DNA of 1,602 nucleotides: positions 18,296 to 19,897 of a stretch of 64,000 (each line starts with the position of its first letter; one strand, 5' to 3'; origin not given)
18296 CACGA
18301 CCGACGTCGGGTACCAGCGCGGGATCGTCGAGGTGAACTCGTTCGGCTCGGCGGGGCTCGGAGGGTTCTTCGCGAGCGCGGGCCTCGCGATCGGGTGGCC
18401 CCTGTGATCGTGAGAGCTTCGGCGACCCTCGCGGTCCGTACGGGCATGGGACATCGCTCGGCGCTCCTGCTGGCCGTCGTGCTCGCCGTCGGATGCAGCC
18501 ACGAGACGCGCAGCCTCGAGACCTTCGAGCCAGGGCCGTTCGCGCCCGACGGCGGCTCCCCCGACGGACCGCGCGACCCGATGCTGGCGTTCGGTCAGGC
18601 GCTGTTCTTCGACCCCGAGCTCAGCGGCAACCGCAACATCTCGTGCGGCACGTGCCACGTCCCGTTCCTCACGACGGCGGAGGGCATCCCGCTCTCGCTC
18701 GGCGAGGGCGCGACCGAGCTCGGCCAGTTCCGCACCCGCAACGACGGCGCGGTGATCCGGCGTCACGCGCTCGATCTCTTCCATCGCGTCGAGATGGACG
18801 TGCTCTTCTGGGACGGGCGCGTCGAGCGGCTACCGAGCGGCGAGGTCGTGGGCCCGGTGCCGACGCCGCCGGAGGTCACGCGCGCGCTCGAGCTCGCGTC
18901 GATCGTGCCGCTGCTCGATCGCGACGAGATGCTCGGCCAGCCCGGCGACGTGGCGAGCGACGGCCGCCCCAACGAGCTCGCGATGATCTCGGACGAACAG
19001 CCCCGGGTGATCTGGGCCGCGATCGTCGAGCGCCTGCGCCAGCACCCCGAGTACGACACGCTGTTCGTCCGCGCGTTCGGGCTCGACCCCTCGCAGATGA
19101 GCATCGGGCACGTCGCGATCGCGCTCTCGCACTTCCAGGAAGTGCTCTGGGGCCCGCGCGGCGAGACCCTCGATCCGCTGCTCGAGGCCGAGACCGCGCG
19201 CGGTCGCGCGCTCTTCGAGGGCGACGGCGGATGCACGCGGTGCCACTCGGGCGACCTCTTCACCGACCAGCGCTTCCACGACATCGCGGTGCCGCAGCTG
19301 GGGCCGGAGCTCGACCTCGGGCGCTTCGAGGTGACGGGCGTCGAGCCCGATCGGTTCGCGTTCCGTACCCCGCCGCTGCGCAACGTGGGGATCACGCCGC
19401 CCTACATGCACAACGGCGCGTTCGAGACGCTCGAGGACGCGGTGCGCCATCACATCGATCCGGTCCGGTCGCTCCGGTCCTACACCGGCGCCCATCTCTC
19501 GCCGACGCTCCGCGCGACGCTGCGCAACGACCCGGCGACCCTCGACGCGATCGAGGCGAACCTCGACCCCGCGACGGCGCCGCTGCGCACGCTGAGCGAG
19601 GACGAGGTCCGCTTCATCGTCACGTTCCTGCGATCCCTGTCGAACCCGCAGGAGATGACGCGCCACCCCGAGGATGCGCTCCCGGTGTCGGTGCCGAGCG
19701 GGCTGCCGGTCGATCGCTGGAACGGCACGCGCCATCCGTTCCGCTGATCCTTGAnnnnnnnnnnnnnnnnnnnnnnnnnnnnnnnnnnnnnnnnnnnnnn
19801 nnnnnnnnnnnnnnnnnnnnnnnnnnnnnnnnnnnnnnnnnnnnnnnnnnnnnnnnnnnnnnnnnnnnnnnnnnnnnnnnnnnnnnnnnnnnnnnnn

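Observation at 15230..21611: ECF sigma/anti-sigma-controlled module encoding a MauG/CCP-like di-haem enzyme next to secreted Trp/Tyr-rich proteins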

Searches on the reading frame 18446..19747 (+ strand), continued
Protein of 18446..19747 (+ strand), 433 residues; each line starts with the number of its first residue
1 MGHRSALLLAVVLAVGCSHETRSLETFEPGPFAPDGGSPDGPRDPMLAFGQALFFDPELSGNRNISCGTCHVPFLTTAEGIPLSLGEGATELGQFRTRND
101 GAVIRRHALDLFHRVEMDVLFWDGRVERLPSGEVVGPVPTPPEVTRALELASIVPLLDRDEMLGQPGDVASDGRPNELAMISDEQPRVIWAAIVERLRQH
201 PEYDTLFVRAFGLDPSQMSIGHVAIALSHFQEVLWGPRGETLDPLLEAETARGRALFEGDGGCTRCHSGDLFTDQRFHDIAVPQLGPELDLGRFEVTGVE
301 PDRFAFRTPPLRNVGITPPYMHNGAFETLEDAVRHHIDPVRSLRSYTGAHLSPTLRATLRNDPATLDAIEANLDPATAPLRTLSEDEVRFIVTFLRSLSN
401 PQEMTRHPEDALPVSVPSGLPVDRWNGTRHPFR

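Call 87: find_encoding_contigs(protein=P0191, flank=6000, max_places=1)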
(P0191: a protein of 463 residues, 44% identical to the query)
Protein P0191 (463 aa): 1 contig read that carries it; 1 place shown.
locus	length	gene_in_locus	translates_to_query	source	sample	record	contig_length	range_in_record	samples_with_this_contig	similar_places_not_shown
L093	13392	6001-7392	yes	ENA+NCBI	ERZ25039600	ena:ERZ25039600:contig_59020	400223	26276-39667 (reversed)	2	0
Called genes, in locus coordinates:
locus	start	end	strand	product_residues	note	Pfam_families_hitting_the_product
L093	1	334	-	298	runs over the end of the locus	PF01261:AP_endonuc_2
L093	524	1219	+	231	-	PF00814:TsaD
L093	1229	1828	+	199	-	PF00583:Acetyltransf_1, PF13508:Acetyltransf_7, PF08445:FR47 (weak)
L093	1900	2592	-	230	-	PF04203:Sortase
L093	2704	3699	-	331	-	PF01476:LysM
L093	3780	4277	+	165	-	PF00149:Metallophos, PF12850:Metallophos_2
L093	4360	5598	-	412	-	PF00155:Aminotran_1_2 (weak), PF00266:Aminotran_5, PF01053:Cys_Met_Meta_PP (weak), PF01041:DegT_DnrJ_EryC1 (faint)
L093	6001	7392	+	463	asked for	PF03150:CCP_MauG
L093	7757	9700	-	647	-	PF01343:Peptidase_S49, PF00574:CLP_protease (faint), PF01343:Peptidase_S49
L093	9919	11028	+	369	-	PF05222:AlaDh_PNT_N, PF01262:AlaDh_PNT_C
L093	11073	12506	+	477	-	PF13393:tRNA-synt_His, PF00587:tRNA-synt_2b (faint), PF03129:HGTP_anticodon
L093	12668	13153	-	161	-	PF00528:BPD_transp_1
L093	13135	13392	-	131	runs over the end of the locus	-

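Call 95: search_protein_families(library=ncbifam, alignment_id=A4, max_evalue=0.00001)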
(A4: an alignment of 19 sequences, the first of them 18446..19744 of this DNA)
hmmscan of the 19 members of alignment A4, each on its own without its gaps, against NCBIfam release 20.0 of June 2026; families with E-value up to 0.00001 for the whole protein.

A. member 1, window:18446-19744:+ (433 aa): 3 families
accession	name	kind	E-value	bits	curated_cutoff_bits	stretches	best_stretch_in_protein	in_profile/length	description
TIGR03981.2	SAM_quin_mod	hypoth_equivalog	6.5e-64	216.3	340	1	44-398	45-411/411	His-Xaa-Ser system-associated MauG-like protein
TIGR03791.1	TTQ_mauG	equivalog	5.2e-34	117.8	443.85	2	192-338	96-246/291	tryptophan tryptophylquinone biosynthesis enzyme MauG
TIGR04039.1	MXAN_0977_Heme2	hypoth_equivalog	6.6e-31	107.6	362.85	2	192-338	107-277/336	MbnH family di-heme enzyme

B. families by the number of members that match (of 19 scanned): 3 families
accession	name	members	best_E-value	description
TIGR03981.2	SAM_quin_mod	19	1.1e-100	His-Xaa-Ser system-associated MauG-like protein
TIGR04039.1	MXAN_0977_Heme2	19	1.3e-44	MbnH family di-heme enzyme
TIGR03791.1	TTQ_mauG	19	5.3e-42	tryptophan tryptophylquinone biosynthesis enzyme MauG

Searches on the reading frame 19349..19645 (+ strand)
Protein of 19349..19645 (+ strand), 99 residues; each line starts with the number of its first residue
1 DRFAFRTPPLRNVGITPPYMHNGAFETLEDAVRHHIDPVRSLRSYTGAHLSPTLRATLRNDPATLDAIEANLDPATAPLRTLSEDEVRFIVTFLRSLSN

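Call 81: search_solved_structures(query=window:19349-19645:+, max_evalue=10, show_alignments=5)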
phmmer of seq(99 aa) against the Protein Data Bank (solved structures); distinct sequences matched with E-value up to 10: 34.
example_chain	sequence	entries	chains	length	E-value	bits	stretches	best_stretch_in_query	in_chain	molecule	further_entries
6nx0_A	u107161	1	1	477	1.3e-06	32.3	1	5-98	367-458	Di-haem cytochrome c peroxidase family protein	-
1nml_A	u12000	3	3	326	2.7e-06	31.3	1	1-32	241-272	di-haem cytochrome c peroxidase | Cytochrome c peroxidase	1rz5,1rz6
6v59_A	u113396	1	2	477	3e-06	31.1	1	5-98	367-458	Di-haem cytochrome c peroxidase family protein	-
6e1c_A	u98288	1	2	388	2.1e-05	28.4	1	4-55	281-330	Di-heme enzyme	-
3orv_A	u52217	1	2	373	2.6e-05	28.1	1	5-36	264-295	Methylamine utilization protein mauG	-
3o5c_A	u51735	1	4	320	2.8e-05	28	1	1-35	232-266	Cytochrome c551 peroxidase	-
4aal_A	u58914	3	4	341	5.5e-05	27.1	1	1-33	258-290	CYTOCHROME C551 PEROXIDASE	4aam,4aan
4aao_A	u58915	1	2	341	5.6e-05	27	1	1-33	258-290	CYTOCHROME C551 PEROXIDASE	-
1eb7_A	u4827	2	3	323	5.6e-05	27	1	1-32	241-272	CYTOCHROME C551 PEROXIDASE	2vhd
4y5r_A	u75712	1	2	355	8.9e-05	26.4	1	5-34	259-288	Methylamine utilization protein MauG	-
4o1q_A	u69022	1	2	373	8.9e-05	26.4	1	5-34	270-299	Methylamine utilization protein MauG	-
3sjl_A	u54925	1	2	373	9.1e-05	26.4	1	5-34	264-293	Methylamine utilization protein mauG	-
4l1q_A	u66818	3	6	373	9.1e-05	26.4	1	5-34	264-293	Methylamine utilization protein MauG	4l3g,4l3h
3rlm_A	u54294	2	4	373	9.2e-05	26.4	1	5-34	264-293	Methylamine utilization protein MauG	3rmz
3rn1_A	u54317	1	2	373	9.2e-05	26.4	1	5-34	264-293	Methylamine utilization protein MauG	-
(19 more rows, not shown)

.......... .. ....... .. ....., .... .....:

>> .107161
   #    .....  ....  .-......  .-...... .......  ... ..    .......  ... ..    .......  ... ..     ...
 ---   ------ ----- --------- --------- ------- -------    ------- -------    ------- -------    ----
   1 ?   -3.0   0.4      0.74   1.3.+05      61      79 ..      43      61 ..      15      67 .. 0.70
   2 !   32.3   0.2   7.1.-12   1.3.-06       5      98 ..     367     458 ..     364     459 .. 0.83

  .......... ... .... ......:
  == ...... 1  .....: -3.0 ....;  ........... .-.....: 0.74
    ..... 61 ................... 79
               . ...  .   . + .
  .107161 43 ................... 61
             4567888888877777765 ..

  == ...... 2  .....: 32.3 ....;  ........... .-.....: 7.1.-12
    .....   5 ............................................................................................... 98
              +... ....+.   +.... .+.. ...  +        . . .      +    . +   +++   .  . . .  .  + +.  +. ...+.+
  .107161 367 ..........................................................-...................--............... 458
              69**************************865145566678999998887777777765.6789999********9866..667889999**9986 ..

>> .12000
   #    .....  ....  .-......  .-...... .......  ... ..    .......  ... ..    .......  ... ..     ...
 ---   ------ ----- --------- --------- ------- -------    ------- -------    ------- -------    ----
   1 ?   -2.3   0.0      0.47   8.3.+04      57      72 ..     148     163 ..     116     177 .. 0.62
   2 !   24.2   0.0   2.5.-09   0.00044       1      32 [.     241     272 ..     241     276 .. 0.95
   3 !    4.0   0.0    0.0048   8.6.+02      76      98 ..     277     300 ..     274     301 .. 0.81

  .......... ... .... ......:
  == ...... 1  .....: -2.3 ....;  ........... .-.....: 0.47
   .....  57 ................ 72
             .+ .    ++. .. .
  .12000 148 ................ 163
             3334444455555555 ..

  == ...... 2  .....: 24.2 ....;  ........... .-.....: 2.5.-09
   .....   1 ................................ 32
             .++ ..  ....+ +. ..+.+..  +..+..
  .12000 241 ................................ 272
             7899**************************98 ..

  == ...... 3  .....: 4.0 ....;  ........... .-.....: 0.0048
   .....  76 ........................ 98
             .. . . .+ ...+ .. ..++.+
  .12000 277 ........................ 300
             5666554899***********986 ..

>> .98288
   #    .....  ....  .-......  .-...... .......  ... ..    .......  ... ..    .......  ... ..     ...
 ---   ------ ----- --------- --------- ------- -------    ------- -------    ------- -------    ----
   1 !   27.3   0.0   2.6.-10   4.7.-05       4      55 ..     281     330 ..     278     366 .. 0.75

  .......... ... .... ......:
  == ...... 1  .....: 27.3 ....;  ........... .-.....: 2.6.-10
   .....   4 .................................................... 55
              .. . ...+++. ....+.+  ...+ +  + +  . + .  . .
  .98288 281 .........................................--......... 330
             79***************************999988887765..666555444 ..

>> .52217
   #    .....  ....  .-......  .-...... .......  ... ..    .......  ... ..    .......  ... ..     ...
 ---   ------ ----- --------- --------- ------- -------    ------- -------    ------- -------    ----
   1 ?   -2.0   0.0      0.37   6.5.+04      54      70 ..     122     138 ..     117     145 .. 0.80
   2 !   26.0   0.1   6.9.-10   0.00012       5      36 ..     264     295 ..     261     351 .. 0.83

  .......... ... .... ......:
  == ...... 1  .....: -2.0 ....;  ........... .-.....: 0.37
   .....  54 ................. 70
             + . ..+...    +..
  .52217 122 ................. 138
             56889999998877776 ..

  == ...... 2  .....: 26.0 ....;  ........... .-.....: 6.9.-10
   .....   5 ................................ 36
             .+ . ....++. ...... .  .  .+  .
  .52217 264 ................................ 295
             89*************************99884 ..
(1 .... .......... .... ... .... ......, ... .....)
